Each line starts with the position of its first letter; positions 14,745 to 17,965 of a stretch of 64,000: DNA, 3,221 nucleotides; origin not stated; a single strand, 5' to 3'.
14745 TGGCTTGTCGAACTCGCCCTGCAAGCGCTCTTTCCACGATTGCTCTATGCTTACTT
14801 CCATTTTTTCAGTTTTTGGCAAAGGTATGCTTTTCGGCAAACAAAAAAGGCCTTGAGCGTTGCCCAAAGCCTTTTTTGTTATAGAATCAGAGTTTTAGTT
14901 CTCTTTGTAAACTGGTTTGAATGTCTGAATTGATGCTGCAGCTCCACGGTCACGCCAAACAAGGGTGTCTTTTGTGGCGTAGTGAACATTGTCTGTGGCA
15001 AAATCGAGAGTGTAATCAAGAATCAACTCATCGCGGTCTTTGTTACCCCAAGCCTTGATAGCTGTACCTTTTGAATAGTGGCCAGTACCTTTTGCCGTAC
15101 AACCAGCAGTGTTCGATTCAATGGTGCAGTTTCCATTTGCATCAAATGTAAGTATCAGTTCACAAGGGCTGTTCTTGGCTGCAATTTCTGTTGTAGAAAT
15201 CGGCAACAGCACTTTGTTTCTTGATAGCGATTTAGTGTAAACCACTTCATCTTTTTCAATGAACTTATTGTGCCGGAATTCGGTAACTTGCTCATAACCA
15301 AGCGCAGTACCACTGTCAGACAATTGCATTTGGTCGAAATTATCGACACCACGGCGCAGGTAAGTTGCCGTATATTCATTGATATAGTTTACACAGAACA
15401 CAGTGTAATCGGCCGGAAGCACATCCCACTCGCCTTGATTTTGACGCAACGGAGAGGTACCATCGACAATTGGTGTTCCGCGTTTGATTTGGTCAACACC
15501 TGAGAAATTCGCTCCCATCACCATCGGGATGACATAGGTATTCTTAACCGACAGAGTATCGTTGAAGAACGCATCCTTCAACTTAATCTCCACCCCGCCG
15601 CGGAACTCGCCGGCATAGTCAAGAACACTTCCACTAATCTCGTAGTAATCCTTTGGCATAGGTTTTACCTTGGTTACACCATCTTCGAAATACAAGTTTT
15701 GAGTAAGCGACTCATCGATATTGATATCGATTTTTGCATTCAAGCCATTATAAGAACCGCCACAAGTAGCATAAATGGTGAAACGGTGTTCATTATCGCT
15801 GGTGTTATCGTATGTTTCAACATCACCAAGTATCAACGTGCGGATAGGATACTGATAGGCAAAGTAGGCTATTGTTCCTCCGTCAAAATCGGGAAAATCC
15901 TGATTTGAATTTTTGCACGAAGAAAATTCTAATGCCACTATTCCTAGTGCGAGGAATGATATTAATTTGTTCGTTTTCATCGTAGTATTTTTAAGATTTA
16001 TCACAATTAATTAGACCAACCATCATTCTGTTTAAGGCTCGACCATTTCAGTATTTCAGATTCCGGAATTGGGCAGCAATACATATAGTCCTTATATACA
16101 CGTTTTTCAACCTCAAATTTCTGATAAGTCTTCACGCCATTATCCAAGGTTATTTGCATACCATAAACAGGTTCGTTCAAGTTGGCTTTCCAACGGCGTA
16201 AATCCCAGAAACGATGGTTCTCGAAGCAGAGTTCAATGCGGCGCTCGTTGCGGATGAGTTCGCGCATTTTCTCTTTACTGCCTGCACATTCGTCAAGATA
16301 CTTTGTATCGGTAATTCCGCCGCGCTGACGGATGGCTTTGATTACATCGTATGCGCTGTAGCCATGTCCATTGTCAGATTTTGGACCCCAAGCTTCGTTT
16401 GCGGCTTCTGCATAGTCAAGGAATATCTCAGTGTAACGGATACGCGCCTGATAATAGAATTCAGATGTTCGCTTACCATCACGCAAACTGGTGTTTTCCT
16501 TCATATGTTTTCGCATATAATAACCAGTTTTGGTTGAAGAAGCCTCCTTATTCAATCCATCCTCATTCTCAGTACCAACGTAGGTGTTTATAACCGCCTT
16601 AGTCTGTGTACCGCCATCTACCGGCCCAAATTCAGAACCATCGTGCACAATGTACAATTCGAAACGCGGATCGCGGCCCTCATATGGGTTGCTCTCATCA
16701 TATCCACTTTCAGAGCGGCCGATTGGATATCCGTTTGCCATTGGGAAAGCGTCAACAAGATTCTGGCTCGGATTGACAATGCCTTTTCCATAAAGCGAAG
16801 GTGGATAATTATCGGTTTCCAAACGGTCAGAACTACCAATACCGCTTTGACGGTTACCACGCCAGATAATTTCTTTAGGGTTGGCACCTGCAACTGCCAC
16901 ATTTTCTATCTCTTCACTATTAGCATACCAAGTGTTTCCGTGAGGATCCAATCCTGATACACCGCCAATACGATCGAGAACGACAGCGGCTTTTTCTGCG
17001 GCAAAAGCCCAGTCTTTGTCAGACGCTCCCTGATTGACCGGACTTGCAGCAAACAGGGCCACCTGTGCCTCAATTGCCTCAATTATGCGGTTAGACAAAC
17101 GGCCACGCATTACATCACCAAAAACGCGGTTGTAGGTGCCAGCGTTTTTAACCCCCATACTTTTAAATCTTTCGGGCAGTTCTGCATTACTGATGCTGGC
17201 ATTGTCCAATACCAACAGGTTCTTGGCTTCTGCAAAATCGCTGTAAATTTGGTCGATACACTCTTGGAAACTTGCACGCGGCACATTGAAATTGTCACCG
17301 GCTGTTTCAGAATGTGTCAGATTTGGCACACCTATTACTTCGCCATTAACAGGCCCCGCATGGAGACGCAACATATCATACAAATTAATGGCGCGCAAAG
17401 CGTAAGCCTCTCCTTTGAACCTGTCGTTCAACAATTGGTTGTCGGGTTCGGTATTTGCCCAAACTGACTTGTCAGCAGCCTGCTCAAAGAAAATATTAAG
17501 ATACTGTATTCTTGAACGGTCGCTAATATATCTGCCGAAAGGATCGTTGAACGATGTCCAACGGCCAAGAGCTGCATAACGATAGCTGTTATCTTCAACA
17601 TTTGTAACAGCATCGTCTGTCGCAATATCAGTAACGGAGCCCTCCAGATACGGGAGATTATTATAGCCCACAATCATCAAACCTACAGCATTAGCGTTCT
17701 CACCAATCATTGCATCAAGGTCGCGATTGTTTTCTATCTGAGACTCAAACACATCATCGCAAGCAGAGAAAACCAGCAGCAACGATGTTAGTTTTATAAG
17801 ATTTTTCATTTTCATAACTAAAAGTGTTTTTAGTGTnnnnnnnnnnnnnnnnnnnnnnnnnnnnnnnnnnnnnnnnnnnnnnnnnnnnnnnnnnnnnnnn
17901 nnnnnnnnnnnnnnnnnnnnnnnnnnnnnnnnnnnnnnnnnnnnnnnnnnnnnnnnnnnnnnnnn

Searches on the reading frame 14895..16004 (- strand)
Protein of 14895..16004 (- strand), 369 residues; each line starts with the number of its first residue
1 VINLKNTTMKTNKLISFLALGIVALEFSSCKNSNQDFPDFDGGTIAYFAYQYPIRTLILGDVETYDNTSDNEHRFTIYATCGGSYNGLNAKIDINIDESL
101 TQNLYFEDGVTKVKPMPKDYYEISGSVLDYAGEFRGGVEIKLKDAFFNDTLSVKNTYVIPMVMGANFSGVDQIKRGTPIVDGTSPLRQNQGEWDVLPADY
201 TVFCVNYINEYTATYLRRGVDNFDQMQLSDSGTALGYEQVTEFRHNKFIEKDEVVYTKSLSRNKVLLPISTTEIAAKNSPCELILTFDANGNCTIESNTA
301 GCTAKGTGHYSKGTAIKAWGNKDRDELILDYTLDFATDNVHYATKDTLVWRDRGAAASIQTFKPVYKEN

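Call 81: search_protein_families(library=pfam, proteins=[window:14895-16004:-], max_evalue=0.00001)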
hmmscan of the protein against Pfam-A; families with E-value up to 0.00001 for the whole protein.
window:14895-16004:- (369 aa): 2 families
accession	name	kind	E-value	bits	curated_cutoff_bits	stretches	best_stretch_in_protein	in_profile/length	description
PF18620.7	DUF5627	-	1.4e-41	142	31.3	1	210-354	1-133/133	Domain of unknown function (DUF5627)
PF08522.16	BT_3987-like_N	-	4.8e-16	60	25.9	1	46-163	5-113/120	BT_3987-like, N-terminal domain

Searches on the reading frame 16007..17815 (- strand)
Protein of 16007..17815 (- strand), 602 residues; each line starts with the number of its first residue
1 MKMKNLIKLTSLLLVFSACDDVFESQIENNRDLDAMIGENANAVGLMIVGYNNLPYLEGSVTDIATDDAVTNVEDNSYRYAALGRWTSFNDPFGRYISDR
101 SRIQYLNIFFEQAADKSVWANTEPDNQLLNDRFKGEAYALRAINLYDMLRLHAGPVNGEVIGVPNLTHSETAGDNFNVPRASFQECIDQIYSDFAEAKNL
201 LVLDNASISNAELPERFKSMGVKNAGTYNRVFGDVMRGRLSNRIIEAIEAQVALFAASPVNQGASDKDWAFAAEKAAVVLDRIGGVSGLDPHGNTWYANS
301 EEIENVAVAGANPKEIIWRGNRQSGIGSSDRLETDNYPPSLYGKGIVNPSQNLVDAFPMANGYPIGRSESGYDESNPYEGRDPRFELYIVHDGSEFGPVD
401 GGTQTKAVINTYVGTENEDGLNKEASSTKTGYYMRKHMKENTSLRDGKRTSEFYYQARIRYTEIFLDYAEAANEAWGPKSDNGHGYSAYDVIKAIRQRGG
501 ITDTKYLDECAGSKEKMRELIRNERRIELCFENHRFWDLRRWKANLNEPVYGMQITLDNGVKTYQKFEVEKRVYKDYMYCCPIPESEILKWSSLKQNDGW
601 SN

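Call 81: search_protein_families(library=pfam, proteins=[window:16007-17815:-], max_evalue=0.00001)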
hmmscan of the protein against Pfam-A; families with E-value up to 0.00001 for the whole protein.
window:16007-17815:- (602 aa): 2 families
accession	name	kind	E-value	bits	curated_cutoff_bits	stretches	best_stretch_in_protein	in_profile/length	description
PF07980.17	SusD_RagB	-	7.2e-49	167.5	23.1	1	314-600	1-297/297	SusD family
PF14322.12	SusD-like_3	-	1.8e-10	41.8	27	1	44-202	27-166/191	Starch-binding associating with outer membrane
